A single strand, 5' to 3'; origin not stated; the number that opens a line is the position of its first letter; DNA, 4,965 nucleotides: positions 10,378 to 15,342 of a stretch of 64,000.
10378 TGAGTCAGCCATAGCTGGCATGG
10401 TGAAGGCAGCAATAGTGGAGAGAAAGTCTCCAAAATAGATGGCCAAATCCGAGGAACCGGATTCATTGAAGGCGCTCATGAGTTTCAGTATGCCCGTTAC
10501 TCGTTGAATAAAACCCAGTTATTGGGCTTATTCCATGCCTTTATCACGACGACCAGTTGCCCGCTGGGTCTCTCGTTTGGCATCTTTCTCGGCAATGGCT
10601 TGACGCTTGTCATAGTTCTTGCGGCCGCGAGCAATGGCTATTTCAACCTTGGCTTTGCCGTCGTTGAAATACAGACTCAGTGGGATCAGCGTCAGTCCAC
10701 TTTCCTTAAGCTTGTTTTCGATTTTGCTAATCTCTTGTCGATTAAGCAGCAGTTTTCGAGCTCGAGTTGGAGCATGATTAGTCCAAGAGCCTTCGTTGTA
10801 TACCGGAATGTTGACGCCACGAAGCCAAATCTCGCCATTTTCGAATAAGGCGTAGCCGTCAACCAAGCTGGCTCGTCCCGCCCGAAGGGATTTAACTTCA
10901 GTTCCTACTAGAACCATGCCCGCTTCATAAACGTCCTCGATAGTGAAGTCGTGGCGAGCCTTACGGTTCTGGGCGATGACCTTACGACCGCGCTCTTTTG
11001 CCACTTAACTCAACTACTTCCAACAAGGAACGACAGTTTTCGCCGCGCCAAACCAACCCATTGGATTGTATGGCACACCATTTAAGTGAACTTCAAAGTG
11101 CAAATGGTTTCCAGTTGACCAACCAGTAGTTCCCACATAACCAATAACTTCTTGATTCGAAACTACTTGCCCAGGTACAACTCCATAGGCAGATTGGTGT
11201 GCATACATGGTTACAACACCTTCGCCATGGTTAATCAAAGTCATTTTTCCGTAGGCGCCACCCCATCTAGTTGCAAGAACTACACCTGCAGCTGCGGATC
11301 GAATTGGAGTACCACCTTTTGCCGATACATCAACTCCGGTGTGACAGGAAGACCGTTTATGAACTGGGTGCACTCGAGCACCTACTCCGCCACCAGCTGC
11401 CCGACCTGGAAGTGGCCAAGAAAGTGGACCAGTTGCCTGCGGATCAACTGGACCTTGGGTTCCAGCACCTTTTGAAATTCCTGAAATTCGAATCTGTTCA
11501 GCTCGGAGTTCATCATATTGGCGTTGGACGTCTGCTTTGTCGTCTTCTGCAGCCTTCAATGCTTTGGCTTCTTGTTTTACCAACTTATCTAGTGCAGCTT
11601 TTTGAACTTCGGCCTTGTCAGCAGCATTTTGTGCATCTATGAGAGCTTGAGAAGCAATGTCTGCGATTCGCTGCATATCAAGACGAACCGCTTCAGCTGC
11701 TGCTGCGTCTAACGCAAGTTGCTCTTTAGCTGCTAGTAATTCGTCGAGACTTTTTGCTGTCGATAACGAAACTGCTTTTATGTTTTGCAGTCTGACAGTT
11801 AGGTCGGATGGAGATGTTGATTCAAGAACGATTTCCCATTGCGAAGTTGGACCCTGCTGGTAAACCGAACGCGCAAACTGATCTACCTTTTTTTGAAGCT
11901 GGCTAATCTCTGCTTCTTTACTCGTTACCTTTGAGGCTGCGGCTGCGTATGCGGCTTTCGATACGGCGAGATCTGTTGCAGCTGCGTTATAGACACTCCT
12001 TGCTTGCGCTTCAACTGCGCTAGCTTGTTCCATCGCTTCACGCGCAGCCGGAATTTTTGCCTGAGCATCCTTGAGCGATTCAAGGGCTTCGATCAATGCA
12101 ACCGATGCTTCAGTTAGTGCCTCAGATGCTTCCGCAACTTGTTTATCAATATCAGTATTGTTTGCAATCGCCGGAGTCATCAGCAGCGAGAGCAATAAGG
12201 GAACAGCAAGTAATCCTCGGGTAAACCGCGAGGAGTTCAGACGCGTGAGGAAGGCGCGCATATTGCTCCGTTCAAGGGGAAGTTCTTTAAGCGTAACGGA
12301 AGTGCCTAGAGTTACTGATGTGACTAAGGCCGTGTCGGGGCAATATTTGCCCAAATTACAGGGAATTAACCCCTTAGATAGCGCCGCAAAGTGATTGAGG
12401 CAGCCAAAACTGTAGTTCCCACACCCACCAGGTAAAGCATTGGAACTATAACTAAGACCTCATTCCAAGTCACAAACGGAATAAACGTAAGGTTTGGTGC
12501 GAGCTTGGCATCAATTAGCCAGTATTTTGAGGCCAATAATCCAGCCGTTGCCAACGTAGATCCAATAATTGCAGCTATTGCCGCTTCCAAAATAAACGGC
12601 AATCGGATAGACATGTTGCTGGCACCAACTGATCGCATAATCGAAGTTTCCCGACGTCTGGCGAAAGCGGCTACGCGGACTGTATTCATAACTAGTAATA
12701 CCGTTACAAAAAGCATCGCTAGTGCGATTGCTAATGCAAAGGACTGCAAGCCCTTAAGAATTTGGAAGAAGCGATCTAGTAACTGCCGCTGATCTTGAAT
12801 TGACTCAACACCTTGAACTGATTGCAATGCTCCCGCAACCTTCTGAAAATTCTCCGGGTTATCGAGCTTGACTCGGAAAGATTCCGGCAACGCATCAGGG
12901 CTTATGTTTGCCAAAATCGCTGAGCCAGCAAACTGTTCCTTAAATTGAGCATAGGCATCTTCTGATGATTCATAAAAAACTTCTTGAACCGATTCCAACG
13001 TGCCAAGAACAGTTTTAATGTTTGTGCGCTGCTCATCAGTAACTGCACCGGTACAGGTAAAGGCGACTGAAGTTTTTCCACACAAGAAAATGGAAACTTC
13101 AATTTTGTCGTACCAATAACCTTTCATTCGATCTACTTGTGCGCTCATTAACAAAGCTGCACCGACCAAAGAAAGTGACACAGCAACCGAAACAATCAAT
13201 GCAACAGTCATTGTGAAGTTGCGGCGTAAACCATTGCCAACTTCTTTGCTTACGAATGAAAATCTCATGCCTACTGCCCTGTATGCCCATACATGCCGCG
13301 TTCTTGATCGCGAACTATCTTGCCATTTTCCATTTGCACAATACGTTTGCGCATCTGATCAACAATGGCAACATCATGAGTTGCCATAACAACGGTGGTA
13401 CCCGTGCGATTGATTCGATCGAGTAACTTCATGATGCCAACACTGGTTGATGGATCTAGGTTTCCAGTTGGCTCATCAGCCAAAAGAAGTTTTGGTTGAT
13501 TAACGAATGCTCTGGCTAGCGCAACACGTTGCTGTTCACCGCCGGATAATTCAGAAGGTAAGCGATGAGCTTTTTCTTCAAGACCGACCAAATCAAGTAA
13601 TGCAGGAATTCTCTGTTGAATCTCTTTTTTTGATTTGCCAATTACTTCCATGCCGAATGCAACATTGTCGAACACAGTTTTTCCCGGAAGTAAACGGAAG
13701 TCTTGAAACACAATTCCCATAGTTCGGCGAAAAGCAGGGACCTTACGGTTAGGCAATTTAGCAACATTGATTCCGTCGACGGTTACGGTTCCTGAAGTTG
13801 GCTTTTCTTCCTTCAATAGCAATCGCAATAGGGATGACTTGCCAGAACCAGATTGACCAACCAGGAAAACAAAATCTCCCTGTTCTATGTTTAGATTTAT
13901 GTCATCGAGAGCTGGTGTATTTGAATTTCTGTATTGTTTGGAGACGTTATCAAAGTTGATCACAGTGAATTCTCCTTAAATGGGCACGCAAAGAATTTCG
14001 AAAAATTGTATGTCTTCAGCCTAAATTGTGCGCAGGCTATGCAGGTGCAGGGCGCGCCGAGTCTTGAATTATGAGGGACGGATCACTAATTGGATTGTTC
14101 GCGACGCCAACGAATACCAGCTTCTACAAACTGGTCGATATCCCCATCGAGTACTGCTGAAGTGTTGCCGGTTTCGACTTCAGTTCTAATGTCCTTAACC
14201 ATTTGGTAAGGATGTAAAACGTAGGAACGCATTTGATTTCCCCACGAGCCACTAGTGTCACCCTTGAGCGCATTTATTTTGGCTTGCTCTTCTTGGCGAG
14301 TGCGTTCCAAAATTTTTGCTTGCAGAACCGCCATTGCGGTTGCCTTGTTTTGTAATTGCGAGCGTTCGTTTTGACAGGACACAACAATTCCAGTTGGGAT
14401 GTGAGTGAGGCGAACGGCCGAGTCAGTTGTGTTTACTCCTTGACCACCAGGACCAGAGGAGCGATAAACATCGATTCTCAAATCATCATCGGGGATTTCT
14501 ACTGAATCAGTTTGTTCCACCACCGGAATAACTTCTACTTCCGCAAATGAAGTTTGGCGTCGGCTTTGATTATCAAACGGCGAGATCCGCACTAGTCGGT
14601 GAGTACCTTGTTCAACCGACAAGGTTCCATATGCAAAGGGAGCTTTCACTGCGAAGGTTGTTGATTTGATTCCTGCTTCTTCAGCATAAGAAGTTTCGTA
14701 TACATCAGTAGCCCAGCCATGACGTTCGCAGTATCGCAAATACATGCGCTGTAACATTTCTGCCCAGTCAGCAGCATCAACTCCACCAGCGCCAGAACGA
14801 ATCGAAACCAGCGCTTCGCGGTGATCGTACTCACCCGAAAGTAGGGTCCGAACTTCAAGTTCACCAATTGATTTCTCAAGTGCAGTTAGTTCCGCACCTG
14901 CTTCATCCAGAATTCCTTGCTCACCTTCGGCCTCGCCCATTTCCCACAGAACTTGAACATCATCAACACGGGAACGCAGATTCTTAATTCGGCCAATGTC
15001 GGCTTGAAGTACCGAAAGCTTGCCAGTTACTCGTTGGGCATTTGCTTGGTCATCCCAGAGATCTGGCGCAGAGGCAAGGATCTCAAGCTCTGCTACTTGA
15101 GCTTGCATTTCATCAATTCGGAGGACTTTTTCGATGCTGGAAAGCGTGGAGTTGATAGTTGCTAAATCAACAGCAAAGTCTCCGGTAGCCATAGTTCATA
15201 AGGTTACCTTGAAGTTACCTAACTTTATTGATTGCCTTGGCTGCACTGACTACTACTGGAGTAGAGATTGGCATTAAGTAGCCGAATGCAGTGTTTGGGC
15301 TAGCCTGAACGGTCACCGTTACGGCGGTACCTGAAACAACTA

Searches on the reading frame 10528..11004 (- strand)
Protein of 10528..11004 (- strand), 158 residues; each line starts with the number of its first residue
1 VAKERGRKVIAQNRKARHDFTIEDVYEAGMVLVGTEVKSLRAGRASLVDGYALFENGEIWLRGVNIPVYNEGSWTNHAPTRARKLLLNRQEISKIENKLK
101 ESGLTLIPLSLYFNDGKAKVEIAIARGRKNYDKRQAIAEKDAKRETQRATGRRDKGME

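Call 54: search_protein_families(library=pfam, max_evalue=0.00001, proteins=[window:10528-11004:-])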
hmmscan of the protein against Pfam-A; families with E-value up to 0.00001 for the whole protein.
window:10528-11004:- (158 aa): 1 family
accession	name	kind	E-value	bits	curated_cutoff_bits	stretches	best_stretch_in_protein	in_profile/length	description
PF01668.23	SmpB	-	3e-60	202.7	27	1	10-150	1-141/143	SmpB protein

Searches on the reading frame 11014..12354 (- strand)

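Call 54: search_protein_families(library=pfam, max_evalue=0.00001, proteins=[window:11014-12354:-])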
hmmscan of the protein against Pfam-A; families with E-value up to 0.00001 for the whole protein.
window:11014-12354:- (446 aa): 1 family
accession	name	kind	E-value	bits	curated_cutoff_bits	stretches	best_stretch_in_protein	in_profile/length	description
PF01551.29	Peptidase_M23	-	6.6e-29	100.4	28.7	1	338-431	3-96/96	Peptidase family M23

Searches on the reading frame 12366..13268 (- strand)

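Call 54: search_protein_families(library=pfam, max_evalue=0.00001, proteins=[window:12366-13268:-])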
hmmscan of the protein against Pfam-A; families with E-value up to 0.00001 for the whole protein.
window:12366-13268:- (300 aa): 2 families
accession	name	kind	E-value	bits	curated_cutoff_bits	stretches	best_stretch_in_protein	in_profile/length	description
PF18075.7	FtsX_ECD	-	1.4e-19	70.9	23.5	1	56-157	1-96/96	FtsX extracellular domain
PF02687.27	FtsX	-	6.2e-13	49.3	25.5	1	180-295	2-117/120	FtsX-like permease C-terminal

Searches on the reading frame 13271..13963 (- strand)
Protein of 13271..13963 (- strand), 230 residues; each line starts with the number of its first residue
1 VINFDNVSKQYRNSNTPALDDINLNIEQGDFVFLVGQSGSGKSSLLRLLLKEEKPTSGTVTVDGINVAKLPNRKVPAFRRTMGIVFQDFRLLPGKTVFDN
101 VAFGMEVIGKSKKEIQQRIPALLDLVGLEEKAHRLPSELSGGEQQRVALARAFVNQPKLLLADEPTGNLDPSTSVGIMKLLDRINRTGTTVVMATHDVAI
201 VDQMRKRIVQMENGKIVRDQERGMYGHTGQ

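Call 54: search_protein_families(library=pfam, max_evalue=0.00001, proteins=[window:13271-13963:-])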
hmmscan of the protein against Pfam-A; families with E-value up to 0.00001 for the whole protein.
window:13271-13963:- (230 aa): 2 families
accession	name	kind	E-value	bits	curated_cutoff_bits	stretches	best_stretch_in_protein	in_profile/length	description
PF00005.33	ABC_tran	-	9e-39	133.6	25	1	19-166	1-136/137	ABC transporter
PF13304.12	AAA_21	-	5.3e-10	40.3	27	0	134-202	233-304/304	AAA domain, putative AbiEii toxin, Type IV TA system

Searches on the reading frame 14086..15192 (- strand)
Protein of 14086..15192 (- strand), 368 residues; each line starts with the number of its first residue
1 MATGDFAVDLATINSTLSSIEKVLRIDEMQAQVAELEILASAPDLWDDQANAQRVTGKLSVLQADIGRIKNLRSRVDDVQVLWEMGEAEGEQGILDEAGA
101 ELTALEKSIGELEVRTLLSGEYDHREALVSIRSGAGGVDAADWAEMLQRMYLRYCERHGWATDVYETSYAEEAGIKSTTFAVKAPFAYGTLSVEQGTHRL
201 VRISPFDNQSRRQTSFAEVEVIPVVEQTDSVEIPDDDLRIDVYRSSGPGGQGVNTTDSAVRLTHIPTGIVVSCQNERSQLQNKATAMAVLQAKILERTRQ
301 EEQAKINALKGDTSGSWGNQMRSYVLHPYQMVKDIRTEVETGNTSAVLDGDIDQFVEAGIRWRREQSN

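Call 54: search_protein_families(library=pfam, max_evalue=0.00001, proteins=[window:14086-15192:-])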
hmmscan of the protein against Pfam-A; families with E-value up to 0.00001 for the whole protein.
window:14086-15192:- (368 aa): 2 families
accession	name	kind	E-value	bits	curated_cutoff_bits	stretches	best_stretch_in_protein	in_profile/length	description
PF03462.23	PCRF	-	1.1e-53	182.4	24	1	29-219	1-194/194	PCRF domain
PF00472.26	RF-1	-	1.1e-40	138.6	35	1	229-336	4-116/116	RF-1 domain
